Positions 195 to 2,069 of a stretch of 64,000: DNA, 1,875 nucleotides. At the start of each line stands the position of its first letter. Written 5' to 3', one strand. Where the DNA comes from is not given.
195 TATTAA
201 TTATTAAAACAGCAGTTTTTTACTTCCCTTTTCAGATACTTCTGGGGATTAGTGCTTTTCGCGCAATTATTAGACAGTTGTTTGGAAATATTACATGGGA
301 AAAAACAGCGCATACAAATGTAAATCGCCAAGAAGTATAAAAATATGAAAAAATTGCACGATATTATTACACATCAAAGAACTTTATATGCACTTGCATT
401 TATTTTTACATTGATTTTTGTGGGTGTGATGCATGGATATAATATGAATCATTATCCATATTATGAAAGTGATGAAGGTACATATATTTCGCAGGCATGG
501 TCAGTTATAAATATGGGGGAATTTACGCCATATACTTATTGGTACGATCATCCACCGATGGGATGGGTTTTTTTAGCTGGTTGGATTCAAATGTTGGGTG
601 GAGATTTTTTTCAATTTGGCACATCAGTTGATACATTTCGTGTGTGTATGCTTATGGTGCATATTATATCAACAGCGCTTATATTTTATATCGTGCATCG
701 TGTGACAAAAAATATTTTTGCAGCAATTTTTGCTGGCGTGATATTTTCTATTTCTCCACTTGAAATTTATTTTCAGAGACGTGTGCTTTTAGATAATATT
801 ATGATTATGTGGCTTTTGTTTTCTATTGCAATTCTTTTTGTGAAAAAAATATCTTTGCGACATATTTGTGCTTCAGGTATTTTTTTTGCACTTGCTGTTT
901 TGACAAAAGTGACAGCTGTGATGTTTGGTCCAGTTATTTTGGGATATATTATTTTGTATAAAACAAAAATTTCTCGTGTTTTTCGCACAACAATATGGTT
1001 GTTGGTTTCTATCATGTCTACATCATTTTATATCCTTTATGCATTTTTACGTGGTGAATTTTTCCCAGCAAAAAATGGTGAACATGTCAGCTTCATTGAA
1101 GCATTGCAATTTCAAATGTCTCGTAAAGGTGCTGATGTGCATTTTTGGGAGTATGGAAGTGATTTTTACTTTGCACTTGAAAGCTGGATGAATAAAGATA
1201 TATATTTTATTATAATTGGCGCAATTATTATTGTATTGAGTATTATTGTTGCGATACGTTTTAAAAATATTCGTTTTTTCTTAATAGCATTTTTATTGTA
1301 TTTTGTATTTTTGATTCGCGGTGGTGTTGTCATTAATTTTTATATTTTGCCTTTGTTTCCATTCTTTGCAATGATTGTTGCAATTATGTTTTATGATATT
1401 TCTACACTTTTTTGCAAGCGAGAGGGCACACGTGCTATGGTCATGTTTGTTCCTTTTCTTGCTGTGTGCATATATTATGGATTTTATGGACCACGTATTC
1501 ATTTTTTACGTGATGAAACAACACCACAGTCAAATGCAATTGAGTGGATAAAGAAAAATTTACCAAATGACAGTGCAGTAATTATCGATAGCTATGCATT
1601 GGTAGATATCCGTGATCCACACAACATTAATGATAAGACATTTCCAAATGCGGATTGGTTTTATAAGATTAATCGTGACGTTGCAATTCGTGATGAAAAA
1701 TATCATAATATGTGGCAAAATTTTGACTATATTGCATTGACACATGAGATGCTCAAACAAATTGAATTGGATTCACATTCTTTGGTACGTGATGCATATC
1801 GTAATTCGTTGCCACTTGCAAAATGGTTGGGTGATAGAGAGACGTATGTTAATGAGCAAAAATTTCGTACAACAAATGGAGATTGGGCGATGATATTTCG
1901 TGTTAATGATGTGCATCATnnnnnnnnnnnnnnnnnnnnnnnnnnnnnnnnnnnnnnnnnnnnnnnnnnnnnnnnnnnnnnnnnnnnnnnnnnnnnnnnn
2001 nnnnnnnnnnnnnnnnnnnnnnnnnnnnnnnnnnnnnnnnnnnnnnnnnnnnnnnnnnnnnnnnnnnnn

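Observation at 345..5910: Tandem paralogous fusion proteins joining a GT-C (PMT/ArnT-like) membrane glycosyltransferase domain to a periplasmic GH8 hydrolase domain, with patches of exact DNA identity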

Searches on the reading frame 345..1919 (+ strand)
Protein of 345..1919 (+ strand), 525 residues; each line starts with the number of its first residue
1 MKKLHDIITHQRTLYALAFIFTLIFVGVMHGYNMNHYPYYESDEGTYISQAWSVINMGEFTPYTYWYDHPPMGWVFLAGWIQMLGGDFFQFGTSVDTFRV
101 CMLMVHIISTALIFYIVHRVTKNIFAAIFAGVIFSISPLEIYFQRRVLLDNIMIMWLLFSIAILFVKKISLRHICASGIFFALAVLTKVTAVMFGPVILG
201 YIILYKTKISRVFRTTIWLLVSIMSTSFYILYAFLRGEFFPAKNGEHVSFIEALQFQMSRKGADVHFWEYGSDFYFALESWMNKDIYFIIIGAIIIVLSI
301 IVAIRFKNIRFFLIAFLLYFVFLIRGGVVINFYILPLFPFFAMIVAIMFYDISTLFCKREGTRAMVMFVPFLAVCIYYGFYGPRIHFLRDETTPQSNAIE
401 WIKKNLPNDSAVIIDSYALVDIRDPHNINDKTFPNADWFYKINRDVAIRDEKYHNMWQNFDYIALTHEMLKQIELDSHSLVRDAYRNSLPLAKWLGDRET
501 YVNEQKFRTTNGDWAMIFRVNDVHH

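Call 43: predict_structure(alignment_id=A2)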
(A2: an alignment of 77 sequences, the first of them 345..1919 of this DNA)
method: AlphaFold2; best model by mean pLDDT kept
length: 525 residues; sequences in the alignment: 77
mean_pLDDT: 92.4   pTM: 0.93
mean pLDDT of the five models: 92.4, 92.1, 92.1, 91.3, 90.9
residues with pLDDT >= 90: 400; 70-90: 101; 50-70: 24; < 50: 0
segments of 3 or more residues with pLDDT < 50: none
pLDDT, mean of each block of 10 residues (from residue 1): 67 94 98 96 93 92 72 96 97 98 99 98 97 97 95 98 97 98 95 98 96 98 94 88 79 81 81 90 96 98 98 98 78 94 98 93 92 97 94 97 98 96 96 95 86 93 94 80 93 88 88 94 65
secondary structure, 60 per line:
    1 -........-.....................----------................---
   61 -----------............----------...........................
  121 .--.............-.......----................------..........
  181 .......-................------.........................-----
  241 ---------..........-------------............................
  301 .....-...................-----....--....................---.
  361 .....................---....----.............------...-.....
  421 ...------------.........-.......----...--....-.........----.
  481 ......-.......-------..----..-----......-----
elements in order: H2-9 H11-31 H42-57 H72-83 H94-121 H124-136 H138-144 H149-164 H171-187 H189-204 H211-235 H250-259 H273-305 H307-325 H331-334 H337-356 H360-381 H385-388 H393-405 E412-414 H416-423 E436-438 H439-444 H446-452 E462-465 H467-475 H480-486 E488-494 E515-520

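Call 47: fold_search(model_id=the predicted structure, library=pdb)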
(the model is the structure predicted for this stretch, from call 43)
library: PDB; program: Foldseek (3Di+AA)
matches with E <= 10: 426; with E <= 0.001: 26
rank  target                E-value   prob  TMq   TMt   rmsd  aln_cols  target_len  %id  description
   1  7oci_F                2.7e-07  1.00  0.57  0.48  10.7       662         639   13  Cryo-EM structure of yeast Ost6p containing oligosaccharyltransferase complex (released 2022-02-16)
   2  5f15                  2.8e-07  1.00  0.56  0.55   8.2       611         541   13  Crystal Structure of ArnT from Cupriavidus metallidurans bound to Undecaprenyl phosphate (released 2016-02-17)
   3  9i5k_A                1.1e-06  1.00  0.53  0.56   8.2       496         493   12  Structure of the Chaetomium thermophilum Pmt4 homodimer (C2 symmetry) (released 2025-12-24)
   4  8age_A                1.3e-06  1.00  0.58  0.49   9.6       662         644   13  Structure of yeast oligosaccharylransferase complex with acceptor peptide bound (released 2022-12-07)
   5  8agb_A                1.4e-06  1.00  0.57  0.48  10.9       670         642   13  Structure of yeast oligosaccharylransferase complex with lipid-linked oligosaccharide bound (released 2022-12-07)
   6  9s6t_A                1.9e-06  1.00  0.58  0.62   7.6       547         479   13  Ternary cryo-EM structure of chicken ALG12 with Dol25-PP-GlcNAc2Man7, Dol25-P-Man, and Fab (released 2026-03-18)
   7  5ezm                  1.9e-06  1.00  0.56  0.55   8.3       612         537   13  Crystal Structure of ArnT from Cupriavidus metallidurans in the apo state (released 2016-02-17)
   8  5gmy_A                2.1e-06  1.00  0.49  0.33  14.3       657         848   12  Crystal structure of the Archaeoglobus fulgidus oligosaccharyltransferase (O29867_ARCFU) tethered with an acceptor pep (released 2017-02-01)
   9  7e9s_A                3.4e-06  1.00  0.54  0.36   9.7       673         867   12  Archaeal oligosaccharyltransferase AglB from Archaeoglobus fulgidus in complex with an inhibitory peptide and a dolich (released 2021-09-08)
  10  6ezn_F                1.1e-05  1.00  0.54  0.45  12.2       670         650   12  Cryo-EM structure of the yeast oligosaccharyltransferase (OST) complex (released 2018-01-17)
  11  3waj                  1.1e-05  1.00  0.48  0.33  14.8       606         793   12  Crystal structure of the Archaeoglobus fulgidus oligosaccharyltransferase (O29867_ARCFU) complex with Zn and sulfate (released 2013-10-30)
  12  8agc_A                1.2e-05  1.00  0.51  0.40  15.1       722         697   12  Structure of yeast oligosaccharylransferase complex with lipid-linked oligosaccharide and non-acceptor peptide bound (released 2022-12-07)
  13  9s6u_A                2.9e-05  1.00  0.52  0.50   9.2       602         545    9  Ternary cryo-EM structure of human ALG9 with Dol25-PP-GlcNAc2Man8, Dol25-P-Man and Fab (released 2026-03-18)
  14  6ftg_5                2.9e-05  1.00  0.55  0.46  11.4       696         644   11  Subtomogram average of OST-containing ribosome-translocon complexes from canine rough microsomal membranes (released 2018-03-21)
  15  9i5l_A                5.9e-05  1.00  0.34  0.26   5.5       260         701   15  Structure of the Chaetomium thermophilum Pmt4 homodimer (C1 symmetry) (released 2025-12-24)
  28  6p25_B                1.3e-03  1.00  0.33  0.26   5.6       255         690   13  Structure of S. cerevisiae protein O-mannosyltransferase Pmt1-Pmt2 complex bound to the sugar donor and a peptide acce (released 2019-07-10)
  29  6p25_A                1.3e-03  1.00  0.35  0.26   6.6       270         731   16  Structure of S. cerevisiae protein O-mannosyltransferase Pmt1-Pmt2 complex bound to the sugar donor and a peptide acce (released 2019-07-10)
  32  7bvc_A                2.1e-03  1.00  0.46  0.24   5.8       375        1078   12  Cryo-EM structure of Mycobacterium smegmatis arabinosyltransferase EmbA-EmbB-AcpM2 in complex with ethambutol (released 2020-04-29)
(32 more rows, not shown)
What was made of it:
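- On GT-C fold glycosyltransferases (polyprenyl-phosphate-sugar dependent): All Foldseek matches with E <= 0.02 are GT-C enzymes, including STT3, ArnT, Pmt4, ALG12, AglB, AftD, PglB and AftB, with TM-scores of 0.5-0.6 (calls 43, 47).
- On Specific GT-C families ArnT (GT83) and PMT (GT39): Identity to solved ArnT and Pmt structures is 12-16% (call 47).
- Closest known: EmbA/EmbB. Same: They work as heterodimers, and the Emb proteins carry C-terminal extracytoplasmic carbohydrate-binding domains (own knowledge; PDB 7bvc and 6p25 appear among the fold hits in call 47).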
